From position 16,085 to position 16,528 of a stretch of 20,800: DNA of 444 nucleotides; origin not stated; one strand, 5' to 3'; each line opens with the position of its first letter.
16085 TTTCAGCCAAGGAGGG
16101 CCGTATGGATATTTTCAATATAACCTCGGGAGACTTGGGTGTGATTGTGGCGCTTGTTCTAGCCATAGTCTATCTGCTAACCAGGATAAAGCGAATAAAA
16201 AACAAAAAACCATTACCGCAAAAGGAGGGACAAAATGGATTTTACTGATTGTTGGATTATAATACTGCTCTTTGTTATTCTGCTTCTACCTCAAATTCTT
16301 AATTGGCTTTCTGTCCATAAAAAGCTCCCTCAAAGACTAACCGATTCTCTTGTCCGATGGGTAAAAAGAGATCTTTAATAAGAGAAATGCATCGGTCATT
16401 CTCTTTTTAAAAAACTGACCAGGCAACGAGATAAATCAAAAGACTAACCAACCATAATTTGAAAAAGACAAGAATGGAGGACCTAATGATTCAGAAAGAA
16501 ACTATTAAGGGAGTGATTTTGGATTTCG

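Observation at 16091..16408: Two overlapping ~47-codon single-TM sORFs with perfect Shine-Dalgarno sites immediately downstream of ftsH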

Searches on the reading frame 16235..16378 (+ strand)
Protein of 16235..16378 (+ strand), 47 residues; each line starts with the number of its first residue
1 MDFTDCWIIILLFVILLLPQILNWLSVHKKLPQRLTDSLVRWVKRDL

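Call 8: search_protein_families(library=pfam, proteins=[window:16235-16378:+], max_evalue=0.01)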
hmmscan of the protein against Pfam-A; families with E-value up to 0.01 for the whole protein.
window:16235-16378:+ (47 aa): 0 families

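Call 13: find_encoding_contigs(protein=window:16235-16378:+, flank=3000, max_places=6)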
Protein window:16235-16378:+ (47 aa): 2 contigs read that carry it; 2 places shown.
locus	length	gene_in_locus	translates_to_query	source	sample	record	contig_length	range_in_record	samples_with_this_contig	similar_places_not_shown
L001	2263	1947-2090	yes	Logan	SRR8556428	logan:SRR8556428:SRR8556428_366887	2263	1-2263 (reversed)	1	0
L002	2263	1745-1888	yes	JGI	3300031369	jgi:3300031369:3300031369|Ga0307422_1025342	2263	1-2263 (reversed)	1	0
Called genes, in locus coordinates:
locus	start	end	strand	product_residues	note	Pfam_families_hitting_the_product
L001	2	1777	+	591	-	?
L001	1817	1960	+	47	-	-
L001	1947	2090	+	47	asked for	-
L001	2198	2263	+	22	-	?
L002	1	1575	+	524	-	?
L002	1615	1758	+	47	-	-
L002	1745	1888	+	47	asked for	-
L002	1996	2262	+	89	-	?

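Call 24: find_homologous_proteins(query=A3, max_evalue=10)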
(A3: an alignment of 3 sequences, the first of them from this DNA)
Query A3 (3 sequences) (47 aa, profile of the alignment): 4 proteins with E <= 10 among 6 candidates.
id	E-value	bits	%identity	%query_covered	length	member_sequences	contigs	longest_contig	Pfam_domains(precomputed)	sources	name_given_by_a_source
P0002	6.0e-27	111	50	89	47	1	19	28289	-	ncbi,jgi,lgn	-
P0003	3.3e-26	109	52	89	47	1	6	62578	-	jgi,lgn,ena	-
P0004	1.3e-22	97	51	83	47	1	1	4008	-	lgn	-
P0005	2.2e-21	93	100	100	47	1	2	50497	-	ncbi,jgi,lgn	-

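Call 26: find_encoding_contigs(protein=P0004, flank=4000)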
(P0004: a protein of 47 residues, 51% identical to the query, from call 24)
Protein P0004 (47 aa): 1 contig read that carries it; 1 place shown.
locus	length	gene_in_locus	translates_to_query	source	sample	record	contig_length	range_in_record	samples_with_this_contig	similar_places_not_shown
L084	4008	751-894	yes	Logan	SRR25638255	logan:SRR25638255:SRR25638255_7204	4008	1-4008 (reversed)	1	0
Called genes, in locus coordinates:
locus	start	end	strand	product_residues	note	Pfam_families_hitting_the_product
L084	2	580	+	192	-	?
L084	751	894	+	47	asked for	-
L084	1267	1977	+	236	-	PF00849:PseudoU_synth_2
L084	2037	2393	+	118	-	PF01245:Ribosomal_L19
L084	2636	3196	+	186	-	PF14584:DUF4446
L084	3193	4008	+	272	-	?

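Call 32: find_related_loci(query=A4, collection=metagenome_contigs, flank=3000)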
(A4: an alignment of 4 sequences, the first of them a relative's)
Query A4 (47 aa) in metagenome_contigs; peptide patterns used: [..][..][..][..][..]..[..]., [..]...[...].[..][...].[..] (x = any residue, [..] = any of these).
168 stretches matched a pattern; 2 encode a relative of the query (tblastn E <= 1e-3); 2 distinct loci.
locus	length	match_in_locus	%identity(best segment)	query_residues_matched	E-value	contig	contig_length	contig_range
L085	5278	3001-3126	50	5-46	3e-9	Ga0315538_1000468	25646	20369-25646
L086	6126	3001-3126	50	5-46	3e-9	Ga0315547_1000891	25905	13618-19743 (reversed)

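Call 38: search_protein_representatives(alignment_id=A4)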
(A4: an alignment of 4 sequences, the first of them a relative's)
Query: 4 sequences, 47 profile positions. Proteins with E-value up to 0.001 (for the whole library): 4; up to 1e-10: 2; up to 1e-30: 0. The best 4 are listed.
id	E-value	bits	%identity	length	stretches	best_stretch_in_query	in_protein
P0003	1.1e-26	108.7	-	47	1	1-47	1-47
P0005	1.0e-20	89.6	-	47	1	2-43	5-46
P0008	1.2e-09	54.2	-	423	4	15-36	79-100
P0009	8.2e-06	41.9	-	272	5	16-37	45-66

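Call 42: search_protein_families(library=ncbifam, proteins=[P0005, P0002], max_evalue=1)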
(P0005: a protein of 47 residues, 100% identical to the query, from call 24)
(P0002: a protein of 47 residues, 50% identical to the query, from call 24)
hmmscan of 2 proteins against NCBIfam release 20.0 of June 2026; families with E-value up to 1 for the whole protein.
P0005 (47 aa): 0 families

P0002 (47 aa): 1 family
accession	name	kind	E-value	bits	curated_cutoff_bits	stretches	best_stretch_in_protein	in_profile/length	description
NF011338.0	PRK14752.1-4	equivalog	0.16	11.4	68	1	23-42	7-26/26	delta-lysin family phenol-soluble modulin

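Call 43: search_protein_families(library=phrogs, proteins=[P0005, P0002], max_evalue=1)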
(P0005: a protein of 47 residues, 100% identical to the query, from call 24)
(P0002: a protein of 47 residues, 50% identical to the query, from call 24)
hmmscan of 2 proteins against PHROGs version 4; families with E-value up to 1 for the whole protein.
P0005 (47 aa): 0 families

P0002 (47 aa): 0 families

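Call 44: search_protein_families(library=pfam, proteins=[P0005, P0002, P0003, P0004], max_evalue=5)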
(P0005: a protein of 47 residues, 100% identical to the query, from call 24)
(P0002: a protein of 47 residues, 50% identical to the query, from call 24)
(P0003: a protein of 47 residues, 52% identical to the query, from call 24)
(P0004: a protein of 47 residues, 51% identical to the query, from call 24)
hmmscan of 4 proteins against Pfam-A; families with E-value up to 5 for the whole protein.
P0005 (47 aa): 0 families

P0002 (47 aa): 0 families

P0003 (47 aa): 1 family
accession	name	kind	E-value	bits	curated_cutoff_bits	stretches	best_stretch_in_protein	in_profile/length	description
PF05372.16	Delta_lysin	-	0.13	12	25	1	22-41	6-25/25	Delta lysin family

P0004 (47 aa): 1 family
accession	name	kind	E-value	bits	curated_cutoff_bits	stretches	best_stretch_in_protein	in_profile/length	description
PF05372.16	Delta_lysin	-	0.084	12.6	25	1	20-41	4-25/25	Delta lysin family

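Call 45: search_protein_families(library=padloc, proteins=[P0005, P0002], max_evalue=1)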
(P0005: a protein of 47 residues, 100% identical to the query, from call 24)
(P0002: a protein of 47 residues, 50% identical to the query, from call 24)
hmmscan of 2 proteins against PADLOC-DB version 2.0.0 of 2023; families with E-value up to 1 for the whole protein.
P0005 (47 aa): 0 families

P0002 (47 aa): 0 families

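Call 60: predict_structure(alignment_id=A4)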
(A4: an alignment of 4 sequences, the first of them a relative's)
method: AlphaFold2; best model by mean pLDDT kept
length: 47 residues; sequences in the alignment: 4
mean_pLDDT: 76.5   pTM: 0.38
mean pLDDT of the five models: 76.5, 76.1, 75.3, 74.8, 73.4
residues with pLDDT >= 90: 1; 70-90: 35; 50-70: 11; < 50: 0
segments of 3 or more residues with pLDDT < 50: none
pLDDT, mean of each block of 10 residues (from residue 1): 82 87 70 70 73
secondary structure, 60 per line:
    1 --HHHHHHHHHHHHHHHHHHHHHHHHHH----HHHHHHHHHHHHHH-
elements in order: H3-28 H33-46

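Call 64: find_related_loci(query=A4, collection=viral_contigs, flank=3000)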
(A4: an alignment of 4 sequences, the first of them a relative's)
Query A4 (47 aa) in viral_contigs; peptide patterns used: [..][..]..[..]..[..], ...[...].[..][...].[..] (x = any residue, [..] = any of these).
151 stretches matched a pattern, but none encodes a relative of the query by tblastn (E <= 1e-3).

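Call 66: search_dna_similar(query=P0005, collection=phages, mode=protein, max_evalue=1, max_rows=5)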
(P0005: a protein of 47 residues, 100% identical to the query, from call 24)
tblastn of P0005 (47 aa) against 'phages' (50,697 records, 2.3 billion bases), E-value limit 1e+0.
No match.

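Call 67: search_dna_similar(query=P0003, collection=phages, mode=protein, max_evalue=1, max_rows=5)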
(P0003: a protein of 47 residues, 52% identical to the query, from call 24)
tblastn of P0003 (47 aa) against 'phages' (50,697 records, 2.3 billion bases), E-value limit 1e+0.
No match.
